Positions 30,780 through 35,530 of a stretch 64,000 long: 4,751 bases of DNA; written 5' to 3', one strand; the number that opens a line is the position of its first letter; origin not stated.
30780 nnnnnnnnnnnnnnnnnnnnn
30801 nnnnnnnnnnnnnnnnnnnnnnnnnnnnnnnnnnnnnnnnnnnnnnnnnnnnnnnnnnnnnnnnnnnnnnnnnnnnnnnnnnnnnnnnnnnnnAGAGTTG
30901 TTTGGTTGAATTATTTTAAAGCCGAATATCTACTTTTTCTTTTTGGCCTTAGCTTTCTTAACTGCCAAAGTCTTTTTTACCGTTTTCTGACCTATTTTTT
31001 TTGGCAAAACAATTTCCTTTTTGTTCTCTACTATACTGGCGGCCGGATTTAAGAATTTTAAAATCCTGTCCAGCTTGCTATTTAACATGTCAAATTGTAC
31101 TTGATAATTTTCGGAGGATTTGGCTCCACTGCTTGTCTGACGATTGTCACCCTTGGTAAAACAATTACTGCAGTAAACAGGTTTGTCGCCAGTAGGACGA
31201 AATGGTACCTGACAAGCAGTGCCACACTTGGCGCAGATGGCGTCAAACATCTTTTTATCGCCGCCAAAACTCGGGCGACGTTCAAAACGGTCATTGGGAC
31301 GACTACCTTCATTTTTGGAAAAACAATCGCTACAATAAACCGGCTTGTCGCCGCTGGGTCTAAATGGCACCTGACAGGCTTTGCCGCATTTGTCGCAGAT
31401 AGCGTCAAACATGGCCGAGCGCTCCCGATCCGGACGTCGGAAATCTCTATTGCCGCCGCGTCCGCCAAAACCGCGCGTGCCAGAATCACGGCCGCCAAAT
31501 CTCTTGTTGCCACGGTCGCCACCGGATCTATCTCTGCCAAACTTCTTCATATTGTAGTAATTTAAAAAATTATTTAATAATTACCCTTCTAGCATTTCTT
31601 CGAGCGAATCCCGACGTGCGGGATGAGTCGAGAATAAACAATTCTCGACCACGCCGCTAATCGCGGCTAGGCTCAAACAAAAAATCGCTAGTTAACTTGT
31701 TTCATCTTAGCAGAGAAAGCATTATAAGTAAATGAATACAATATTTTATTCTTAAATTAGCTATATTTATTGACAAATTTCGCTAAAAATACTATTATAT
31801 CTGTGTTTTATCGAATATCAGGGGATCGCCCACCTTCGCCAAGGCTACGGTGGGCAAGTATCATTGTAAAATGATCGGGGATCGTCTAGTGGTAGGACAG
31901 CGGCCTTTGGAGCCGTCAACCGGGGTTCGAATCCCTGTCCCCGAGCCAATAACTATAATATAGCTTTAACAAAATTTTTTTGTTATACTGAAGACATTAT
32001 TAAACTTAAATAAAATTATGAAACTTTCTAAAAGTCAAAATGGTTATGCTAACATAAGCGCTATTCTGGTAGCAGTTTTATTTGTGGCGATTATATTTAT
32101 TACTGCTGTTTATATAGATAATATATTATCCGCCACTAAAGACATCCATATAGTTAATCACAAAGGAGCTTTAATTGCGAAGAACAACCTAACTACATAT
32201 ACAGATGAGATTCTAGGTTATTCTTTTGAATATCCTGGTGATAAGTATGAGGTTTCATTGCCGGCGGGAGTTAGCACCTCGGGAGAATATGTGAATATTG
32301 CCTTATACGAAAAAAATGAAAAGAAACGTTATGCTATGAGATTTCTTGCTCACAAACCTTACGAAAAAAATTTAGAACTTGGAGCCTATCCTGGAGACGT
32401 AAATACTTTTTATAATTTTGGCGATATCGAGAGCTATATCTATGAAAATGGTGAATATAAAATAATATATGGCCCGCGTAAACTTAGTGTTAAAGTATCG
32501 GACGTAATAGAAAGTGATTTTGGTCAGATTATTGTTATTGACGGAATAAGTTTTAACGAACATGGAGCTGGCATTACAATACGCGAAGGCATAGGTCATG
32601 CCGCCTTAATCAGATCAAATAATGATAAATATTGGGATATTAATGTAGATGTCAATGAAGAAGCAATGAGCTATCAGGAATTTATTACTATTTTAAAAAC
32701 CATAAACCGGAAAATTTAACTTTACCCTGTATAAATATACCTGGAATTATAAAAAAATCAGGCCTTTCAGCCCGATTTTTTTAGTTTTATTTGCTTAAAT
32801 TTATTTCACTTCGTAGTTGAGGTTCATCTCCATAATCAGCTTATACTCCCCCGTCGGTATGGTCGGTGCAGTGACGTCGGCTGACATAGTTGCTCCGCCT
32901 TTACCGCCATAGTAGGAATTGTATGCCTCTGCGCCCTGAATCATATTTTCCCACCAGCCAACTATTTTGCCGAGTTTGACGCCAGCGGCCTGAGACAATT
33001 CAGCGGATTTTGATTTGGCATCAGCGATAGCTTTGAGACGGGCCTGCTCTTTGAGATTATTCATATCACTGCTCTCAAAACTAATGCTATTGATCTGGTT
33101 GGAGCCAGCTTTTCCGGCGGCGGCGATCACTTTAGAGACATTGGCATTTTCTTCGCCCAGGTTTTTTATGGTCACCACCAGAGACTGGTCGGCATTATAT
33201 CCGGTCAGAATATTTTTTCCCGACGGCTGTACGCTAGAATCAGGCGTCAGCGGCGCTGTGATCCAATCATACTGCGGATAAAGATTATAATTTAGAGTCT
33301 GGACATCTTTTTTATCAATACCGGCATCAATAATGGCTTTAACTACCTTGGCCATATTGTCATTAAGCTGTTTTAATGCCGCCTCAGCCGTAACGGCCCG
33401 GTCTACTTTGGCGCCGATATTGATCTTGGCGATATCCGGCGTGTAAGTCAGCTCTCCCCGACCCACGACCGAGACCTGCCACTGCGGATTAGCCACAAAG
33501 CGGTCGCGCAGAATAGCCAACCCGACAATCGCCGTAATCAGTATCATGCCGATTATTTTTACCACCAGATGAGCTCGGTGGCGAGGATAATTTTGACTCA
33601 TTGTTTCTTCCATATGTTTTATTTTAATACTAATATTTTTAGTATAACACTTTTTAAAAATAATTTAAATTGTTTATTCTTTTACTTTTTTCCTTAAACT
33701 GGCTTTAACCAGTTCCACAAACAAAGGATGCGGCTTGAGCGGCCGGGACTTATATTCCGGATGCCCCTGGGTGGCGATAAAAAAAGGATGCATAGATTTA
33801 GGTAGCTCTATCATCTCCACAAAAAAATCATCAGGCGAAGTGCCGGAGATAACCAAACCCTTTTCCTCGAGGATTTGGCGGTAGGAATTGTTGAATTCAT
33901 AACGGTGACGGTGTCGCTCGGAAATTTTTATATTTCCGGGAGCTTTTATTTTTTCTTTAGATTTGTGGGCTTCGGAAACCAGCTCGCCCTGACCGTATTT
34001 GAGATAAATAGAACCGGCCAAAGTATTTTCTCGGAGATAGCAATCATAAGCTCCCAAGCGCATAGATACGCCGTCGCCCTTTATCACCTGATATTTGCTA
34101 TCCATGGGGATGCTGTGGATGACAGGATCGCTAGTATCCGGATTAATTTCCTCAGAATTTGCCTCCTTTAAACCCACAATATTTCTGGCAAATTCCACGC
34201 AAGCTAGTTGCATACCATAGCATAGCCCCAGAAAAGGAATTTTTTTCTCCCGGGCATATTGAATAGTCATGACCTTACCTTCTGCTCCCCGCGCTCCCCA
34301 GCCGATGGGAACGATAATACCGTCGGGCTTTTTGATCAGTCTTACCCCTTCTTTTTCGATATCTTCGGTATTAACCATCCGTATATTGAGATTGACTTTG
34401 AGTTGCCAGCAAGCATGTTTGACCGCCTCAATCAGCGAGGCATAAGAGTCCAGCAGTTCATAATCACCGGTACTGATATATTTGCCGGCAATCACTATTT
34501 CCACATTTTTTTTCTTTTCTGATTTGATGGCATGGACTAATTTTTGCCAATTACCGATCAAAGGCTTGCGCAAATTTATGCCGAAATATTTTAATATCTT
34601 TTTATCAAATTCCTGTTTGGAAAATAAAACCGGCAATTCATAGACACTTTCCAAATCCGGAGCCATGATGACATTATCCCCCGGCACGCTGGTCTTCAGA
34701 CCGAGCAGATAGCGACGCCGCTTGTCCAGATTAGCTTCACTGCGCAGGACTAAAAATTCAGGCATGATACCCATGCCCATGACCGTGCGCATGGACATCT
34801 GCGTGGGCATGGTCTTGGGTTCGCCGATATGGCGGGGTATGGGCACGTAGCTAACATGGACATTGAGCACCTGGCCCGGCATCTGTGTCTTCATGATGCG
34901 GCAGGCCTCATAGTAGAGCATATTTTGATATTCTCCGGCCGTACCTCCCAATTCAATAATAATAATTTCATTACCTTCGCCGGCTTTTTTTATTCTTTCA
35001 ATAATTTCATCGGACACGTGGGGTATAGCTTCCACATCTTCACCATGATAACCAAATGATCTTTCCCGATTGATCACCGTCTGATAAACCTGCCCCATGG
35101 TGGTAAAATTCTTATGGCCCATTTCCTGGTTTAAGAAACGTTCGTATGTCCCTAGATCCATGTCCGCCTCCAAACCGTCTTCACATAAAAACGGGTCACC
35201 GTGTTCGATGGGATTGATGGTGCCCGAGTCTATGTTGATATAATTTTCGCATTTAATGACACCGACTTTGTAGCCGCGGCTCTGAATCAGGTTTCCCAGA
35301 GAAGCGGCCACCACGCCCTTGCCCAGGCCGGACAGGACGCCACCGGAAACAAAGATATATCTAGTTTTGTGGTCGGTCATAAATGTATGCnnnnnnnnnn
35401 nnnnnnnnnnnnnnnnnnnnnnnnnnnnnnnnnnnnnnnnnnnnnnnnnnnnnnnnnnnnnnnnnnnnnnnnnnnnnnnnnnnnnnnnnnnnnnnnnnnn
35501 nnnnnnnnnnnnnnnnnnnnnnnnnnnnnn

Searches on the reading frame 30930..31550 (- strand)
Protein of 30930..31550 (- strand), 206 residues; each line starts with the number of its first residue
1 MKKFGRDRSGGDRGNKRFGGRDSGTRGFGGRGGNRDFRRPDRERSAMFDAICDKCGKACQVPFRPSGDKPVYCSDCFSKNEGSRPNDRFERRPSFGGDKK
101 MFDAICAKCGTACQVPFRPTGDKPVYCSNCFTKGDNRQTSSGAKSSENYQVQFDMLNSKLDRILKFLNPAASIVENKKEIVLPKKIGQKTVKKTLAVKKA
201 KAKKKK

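Call 47: search_protein_families(library=pfam, proteins=[window:30930-31550:-], max_evalue=0.00001)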
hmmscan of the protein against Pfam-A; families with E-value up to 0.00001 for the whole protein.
window:30930-31550:- (206 aa): 1 family
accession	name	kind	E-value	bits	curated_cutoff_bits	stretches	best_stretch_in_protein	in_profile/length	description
PF23477.1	zf_Tbcl_2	-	3.5e-35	119.8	27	2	47-80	3-36/37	Probable treble clef zinc finger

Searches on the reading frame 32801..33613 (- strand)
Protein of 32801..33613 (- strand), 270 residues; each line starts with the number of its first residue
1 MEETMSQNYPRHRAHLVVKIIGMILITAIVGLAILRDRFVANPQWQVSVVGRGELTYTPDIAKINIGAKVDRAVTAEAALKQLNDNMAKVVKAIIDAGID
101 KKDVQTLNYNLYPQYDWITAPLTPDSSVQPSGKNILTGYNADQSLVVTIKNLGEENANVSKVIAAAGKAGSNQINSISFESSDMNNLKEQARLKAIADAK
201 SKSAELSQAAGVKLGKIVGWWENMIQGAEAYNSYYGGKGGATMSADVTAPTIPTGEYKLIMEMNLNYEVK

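Call 47: search_protein_families(library=pfam, proteins=[window:32801-33613:-], max_evalue=0.00001)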
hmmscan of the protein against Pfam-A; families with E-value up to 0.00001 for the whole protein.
window:32801-33613:- (270 aa): 1 family
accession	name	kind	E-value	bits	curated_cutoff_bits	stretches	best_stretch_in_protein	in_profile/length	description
PF04402.19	SIMPL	-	5e-41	141.7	25.2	1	47-264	1-202/205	Protein of unknown function (DUF541)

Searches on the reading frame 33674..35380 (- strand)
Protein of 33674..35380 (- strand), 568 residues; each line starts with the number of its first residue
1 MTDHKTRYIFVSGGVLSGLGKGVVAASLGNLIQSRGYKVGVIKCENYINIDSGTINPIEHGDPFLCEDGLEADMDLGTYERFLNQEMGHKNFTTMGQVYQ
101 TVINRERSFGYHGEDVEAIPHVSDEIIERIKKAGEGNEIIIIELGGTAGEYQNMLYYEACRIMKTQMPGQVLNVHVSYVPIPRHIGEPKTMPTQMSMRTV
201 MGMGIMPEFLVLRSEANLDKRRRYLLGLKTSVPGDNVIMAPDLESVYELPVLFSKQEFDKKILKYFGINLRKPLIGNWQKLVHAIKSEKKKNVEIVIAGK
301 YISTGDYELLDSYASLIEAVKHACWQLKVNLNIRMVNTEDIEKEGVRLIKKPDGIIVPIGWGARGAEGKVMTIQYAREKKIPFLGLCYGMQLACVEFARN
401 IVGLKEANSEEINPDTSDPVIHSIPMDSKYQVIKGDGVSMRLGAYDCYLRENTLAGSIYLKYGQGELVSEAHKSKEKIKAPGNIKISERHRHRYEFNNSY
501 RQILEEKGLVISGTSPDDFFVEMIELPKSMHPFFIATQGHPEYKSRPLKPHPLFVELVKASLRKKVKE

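Call 47: search_protein_families(library=pfam, proteins=[window:33674-35380:-], max_evalue=0.00001)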
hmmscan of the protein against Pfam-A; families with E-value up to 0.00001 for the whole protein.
window:33674-35380:- (568 aa): 2 families
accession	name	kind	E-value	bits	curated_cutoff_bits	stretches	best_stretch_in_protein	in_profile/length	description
PF06418.20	CTP_synth_N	-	3.1e-87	292.7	26.1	1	7-267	1-264/265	CTP synthase N-terminus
PF00117.34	GATase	-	2.8e-31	109.1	22.8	1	309-559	2-189/190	Glutamine amidotransferase class-I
